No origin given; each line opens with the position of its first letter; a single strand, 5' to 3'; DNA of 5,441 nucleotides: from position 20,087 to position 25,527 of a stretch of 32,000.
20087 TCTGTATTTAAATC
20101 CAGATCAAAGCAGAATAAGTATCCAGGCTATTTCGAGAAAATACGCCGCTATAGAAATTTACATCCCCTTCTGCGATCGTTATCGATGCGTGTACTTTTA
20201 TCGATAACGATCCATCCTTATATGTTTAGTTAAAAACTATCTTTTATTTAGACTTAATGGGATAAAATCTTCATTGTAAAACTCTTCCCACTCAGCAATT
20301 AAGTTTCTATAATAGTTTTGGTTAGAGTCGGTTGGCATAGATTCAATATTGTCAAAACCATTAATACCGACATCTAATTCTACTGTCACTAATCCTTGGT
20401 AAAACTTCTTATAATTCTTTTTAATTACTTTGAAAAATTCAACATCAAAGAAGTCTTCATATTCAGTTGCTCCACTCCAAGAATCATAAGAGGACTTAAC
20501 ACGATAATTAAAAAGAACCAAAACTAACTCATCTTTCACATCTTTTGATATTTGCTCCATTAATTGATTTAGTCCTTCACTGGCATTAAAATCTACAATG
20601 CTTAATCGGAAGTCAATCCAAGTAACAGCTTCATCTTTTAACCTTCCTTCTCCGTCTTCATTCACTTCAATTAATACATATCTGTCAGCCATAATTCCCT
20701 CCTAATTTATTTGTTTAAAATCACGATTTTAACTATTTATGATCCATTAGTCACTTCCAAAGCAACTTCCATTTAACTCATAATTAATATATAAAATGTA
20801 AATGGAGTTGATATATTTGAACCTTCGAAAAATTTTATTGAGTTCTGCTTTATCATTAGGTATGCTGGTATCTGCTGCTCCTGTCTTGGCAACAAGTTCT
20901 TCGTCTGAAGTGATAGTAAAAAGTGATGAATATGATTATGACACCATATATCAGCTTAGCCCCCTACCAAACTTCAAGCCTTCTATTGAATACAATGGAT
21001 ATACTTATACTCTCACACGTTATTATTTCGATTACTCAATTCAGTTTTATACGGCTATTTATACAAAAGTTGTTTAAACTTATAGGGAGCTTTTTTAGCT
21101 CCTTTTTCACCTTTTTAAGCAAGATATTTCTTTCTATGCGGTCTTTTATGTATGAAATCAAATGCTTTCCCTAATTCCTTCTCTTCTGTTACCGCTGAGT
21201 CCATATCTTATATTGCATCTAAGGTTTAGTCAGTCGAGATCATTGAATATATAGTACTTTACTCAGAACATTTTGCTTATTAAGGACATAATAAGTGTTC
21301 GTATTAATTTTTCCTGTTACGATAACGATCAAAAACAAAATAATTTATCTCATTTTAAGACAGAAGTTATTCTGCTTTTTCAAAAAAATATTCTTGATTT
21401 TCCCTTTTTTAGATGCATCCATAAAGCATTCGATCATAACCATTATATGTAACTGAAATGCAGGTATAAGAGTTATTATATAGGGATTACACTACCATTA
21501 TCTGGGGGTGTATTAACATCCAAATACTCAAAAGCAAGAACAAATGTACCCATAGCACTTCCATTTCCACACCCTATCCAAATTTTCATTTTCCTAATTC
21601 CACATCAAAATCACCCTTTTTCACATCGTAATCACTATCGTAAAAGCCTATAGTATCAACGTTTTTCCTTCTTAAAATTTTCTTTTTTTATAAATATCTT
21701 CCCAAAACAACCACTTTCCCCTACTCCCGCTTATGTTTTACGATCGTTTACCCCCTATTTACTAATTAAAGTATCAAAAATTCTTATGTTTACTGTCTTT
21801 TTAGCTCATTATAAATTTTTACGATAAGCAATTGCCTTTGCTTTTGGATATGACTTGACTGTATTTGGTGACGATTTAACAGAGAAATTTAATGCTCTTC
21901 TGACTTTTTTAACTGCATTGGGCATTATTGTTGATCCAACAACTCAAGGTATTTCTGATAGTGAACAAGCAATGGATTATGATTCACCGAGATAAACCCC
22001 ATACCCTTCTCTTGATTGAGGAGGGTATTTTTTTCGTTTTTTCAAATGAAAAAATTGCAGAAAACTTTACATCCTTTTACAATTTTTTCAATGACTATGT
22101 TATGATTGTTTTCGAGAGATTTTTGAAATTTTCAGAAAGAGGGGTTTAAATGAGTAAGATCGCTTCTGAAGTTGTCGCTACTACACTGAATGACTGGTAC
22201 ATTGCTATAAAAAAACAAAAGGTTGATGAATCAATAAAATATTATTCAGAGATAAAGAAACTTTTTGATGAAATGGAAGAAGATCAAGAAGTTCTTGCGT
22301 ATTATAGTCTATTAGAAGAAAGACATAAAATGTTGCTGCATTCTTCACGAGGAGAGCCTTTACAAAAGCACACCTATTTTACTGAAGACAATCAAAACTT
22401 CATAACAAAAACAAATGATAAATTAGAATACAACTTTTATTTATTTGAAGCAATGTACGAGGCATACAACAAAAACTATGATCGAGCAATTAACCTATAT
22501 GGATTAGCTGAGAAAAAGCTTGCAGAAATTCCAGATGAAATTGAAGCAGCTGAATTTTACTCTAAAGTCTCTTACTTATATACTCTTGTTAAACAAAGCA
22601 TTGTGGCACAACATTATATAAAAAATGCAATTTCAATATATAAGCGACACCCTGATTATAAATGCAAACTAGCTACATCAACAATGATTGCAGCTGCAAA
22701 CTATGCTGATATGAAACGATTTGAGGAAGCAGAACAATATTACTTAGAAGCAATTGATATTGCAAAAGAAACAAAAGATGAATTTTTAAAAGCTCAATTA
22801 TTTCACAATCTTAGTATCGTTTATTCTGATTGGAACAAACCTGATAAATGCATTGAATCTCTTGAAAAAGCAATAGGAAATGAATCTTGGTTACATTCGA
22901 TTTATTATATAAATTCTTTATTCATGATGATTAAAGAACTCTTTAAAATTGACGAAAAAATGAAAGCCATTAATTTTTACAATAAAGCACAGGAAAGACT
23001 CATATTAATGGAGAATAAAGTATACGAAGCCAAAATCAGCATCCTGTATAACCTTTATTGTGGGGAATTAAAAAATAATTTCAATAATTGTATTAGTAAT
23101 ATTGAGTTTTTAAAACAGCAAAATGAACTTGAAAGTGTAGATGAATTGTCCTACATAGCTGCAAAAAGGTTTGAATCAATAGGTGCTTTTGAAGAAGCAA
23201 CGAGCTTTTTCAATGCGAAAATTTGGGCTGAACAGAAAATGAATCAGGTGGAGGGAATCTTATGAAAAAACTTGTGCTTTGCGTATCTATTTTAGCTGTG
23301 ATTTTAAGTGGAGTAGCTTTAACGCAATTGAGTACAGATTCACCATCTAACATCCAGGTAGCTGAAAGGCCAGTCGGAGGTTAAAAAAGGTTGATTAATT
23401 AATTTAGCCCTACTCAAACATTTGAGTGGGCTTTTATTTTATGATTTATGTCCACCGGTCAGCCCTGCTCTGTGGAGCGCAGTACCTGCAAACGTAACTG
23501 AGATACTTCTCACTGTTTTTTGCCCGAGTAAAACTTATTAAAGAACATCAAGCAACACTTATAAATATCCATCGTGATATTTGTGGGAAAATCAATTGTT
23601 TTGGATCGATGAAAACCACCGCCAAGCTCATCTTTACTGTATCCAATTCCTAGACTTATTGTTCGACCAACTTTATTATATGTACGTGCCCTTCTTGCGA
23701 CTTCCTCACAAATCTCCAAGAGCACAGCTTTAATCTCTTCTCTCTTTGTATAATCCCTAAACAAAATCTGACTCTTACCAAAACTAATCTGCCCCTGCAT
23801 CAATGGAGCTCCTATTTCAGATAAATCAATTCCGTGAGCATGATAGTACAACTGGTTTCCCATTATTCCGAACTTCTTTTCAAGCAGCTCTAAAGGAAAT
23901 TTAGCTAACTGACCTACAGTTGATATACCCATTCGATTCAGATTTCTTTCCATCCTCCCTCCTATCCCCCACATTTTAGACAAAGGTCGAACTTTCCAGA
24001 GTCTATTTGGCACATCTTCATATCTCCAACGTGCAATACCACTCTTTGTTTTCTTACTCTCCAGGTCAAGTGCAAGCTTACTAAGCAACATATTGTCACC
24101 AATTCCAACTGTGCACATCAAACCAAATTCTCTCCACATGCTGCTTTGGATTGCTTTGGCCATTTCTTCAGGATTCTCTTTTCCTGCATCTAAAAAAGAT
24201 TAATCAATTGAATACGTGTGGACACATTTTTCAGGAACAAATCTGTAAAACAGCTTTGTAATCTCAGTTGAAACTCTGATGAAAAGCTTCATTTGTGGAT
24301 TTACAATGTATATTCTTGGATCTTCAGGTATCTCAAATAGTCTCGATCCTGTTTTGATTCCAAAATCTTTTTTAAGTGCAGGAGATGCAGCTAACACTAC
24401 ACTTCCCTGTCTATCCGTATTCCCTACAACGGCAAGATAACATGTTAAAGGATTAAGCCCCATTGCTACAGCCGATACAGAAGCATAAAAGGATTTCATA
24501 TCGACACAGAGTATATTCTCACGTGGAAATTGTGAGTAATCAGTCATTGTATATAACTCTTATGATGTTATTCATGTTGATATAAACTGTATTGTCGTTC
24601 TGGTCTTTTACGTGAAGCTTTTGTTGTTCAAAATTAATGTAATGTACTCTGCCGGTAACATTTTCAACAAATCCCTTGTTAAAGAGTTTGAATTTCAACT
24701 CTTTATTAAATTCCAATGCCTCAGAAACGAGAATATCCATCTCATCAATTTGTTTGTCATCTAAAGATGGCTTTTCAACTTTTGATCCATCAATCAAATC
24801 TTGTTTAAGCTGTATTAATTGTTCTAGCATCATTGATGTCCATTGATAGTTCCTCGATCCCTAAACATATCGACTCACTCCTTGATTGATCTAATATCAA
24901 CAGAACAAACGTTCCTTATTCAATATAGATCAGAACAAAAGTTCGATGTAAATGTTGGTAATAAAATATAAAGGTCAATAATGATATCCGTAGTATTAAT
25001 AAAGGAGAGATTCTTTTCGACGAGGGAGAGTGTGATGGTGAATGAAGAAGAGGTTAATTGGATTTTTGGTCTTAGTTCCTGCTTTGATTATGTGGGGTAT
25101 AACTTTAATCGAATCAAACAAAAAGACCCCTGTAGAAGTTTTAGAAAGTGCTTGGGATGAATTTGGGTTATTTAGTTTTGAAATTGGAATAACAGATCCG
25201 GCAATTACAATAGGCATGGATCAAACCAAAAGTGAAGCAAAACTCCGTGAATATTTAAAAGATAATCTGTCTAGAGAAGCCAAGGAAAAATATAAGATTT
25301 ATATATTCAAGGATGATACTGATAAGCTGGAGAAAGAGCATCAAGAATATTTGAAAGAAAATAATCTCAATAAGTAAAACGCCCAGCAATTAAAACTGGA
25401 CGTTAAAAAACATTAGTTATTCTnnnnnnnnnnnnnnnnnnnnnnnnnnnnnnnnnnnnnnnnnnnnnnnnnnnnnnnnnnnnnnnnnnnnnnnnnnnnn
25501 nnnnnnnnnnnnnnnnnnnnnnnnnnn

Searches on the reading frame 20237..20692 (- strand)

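Call 30: search_protein_families(library=pfam, proteins=[window:20237-20692:-], max_evalue=0.01)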
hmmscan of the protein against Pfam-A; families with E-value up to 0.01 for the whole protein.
window:20237-20692:- (151 aa): 0 families

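Call 31: search_protein_families(library=phrogs, proteins=[window:20237-20692:-], max_evalue=0.001)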
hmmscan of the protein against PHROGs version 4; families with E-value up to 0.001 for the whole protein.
window:20237-20692:- (151 aa): 2 families
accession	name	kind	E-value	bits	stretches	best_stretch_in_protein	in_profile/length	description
phrog_34477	-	unknown function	3.9e-15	57.3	1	1-147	1-152/175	-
phrog_22685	-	unknown function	0.00078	20.2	1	36-94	68-121/173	-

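Call 77: search_protein_families(library=padloc, proteins=[window:20237-20692:-], max_evalue=0.01)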
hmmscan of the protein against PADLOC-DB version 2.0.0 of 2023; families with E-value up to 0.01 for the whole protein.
window:20237-20692:- (151 aa): 0 families

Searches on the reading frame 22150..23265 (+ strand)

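Call 30: search_protein_families(library=pfam, proteins=[window:22150-23265:+], max_evalue=0.01)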
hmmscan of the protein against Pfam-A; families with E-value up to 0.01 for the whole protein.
window:22150-23265:+ (371 aa): 6 families
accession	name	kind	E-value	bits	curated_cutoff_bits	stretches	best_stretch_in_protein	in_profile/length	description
PF18801.6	RapH_N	-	1.3e-21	76.8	27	1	3-64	1-62/62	response regulator aspartate phosphatase H, N terminal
PF13424.12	TPR_12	-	5e-10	39.9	30.1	1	181-242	9-72/77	Tetratricopeptide repeat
PF13181.12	TPR_8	-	1.9e-05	24.9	25.7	0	185-207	11-33/34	Tetratricopeptide repeat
PF00515.34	TPR_1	-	0.00014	21.9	27.8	0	185-205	11-31/34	Tetratricopeptide repeat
PF13374.12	TPR_10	-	0.00045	20.6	27.5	1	181-208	8-35/42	Tetratricopeptide repeat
PF07719.23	TPR_2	-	0.0015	19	27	0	182-206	8-32/34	Tetratricopeptide repeat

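Call 31: search_protein_families(library=phrogs, proteins=[window:22150-23265:+], max_evalue=0.001)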
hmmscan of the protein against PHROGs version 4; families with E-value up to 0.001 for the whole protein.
window:22150-23265:+ (371 aa): 3 families
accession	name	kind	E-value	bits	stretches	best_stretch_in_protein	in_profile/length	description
phrog_5208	-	unknown function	4.8e-128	428.3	1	1-370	2-371/372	-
phrog_35206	-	unknown function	2.1e-15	58.3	1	276-370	4-98/98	-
phrog_10886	-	transcription regulation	0.00059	19.9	1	186-245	227-286/457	transcriptional regulator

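Call 77: search_protein_families(library=padloc, proteins=[window:22150-23265:+], max_evalue=0.01)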
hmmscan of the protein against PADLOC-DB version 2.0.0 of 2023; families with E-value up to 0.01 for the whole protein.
window:22150-23265:+ (371 aa): 1 family
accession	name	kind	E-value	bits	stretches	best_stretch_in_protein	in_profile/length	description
PDLC01169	TPR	-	0.00097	16.6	1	188-243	162-216/252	TPR repeats containing protein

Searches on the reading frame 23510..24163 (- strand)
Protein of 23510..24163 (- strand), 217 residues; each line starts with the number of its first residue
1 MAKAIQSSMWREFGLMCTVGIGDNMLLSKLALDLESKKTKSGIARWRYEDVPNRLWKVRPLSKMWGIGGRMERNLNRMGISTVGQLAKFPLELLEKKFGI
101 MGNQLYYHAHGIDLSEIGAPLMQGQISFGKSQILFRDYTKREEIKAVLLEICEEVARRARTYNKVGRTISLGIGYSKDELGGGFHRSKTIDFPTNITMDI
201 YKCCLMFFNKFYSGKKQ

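Call 30: search_protein_families(library=pfam, proteins=[window:23510-24163:-], max_evalue=0.01)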
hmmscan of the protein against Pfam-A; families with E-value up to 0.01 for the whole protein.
window:23510-24163:- (217 aa): 5 families
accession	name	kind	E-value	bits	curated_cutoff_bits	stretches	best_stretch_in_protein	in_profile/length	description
PF11799.13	IMS_C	-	1e-17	65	20.7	1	127-215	3-87/109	impB/mucB/samB family C-terminal domain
PF21999.2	IMS_HHH_1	-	4.1e-10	40.4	27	1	66-113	5-53/53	DNA polymerase-iota, thumb domain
PF11798.14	IMS_HHH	-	3.3e-08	33.7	24.4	1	48-80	1-32/32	IMS family HHH motif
PF00817.25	IMS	-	2.5e-05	24.7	23.2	1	2-32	117-147/148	impB/mucB/samB family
PF21704.3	POLH-Rev1_HhH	-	6.4e-05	23.5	27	1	60-112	2-56/56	DNApol eta/Rev1, HhH motif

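Call 31: search_protein_families(library=phrogs, proteins=[window:23510-24163:-], max_evalue=0.001)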
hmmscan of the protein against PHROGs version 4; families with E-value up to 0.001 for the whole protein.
window:23510-24163:- (217 aa): 2 families
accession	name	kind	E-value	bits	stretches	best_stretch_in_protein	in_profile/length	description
phrog_1268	-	DNA, RNA and nucleotide metabolism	1.2e-69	236.2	1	1-215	122-339/425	DNA polymerase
phrog_14662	-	unknown function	1.1e-12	48.9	1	126-216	10-103/186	-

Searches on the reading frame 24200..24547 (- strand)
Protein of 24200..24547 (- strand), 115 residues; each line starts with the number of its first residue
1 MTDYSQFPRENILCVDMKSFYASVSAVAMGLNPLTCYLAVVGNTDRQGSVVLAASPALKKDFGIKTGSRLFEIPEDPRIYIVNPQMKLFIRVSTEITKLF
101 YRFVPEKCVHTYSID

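Call 30: search_protein_families(library=pfam, proteins=[window:24200-24547:-], max_evalue=0.01)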
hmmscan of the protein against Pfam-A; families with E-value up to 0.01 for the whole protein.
window:24200-24547:- (115 aa): 1 family
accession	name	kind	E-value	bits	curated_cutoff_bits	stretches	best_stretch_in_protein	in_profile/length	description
PF00817.25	IMS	-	6.9e-16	58.9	23.2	1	15-115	1-97/148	impB/mucB/samB family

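Call 31: search_protein_families(library=phrogs, proteins=[window:24200-24547:-], max_evalue=0.001)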
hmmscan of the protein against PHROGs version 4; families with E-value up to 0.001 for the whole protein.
window:24200-24547:- (115 aa): 1 family
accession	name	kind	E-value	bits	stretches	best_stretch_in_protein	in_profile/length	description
phrog_1268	-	DNA, RNA and nucleotide metabolism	2.2e-26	93.7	1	11-115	3-103/425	DNA polymerase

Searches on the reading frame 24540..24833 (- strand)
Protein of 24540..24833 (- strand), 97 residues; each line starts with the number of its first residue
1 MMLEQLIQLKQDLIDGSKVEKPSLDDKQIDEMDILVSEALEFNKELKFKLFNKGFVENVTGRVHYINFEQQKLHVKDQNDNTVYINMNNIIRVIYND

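Call 30: search_protein_families(library=pfam, proteins=[window:24540-24833:-], max_evalue=0.01)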
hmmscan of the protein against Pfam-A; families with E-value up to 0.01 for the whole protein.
window:24540-24833:- (97 aa): 1 family
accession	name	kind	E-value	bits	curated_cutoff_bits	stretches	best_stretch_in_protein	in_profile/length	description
PF08863.15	YolD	-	5.3e-23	81.4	27.5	1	1-93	1-93/94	YolD-like protein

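Call 31: search_protein_families(library=phrogs, proteins=[window:24540-24833:-], max_evalue=0.001)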
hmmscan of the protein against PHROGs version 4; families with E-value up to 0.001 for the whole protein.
window:24540-24833:- (97 aa): 2 families
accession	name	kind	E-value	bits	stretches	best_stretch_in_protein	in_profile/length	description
phrog_3352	-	unknown function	2.9e-27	95.9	1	1-93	17-109/111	-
phrog_8703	-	unknown function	2.1e-06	29.1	1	18-94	13-86/90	-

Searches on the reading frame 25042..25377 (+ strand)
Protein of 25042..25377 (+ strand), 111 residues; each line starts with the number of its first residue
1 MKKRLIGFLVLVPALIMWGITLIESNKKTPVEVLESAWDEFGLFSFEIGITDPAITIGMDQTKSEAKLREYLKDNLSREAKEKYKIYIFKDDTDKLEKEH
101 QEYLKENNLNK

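Call 30: search_protein_families(library=pfam, proteins=[window:25042-25377:+], max_evalue=0.01)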
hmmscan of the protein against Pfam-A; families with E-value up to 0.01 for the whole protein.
window:25042-25377:+ (111 aa): 0 families

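Call 31: search_protein_families(library=phrogs, proteins=[window:25042-25377:+], max_evalue=0.001)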
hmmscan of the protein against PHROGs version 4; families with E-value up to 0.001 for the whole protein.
window:25042-25377:+ (111 aa): 1 family
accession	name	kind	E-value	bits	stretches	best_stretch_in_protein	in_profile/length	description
phrog_23288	-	unknown function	5.4e-66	220.9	1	1-111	1-111/111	-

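Call 77: search_protein_families(library=padloc, proteins=[window:25042-25377:+], max_evalue=0.01)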
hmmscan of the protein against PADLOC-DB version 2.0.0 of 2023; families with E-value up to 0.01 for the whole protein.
window:25042-25377:+ (111 aa): 0 families
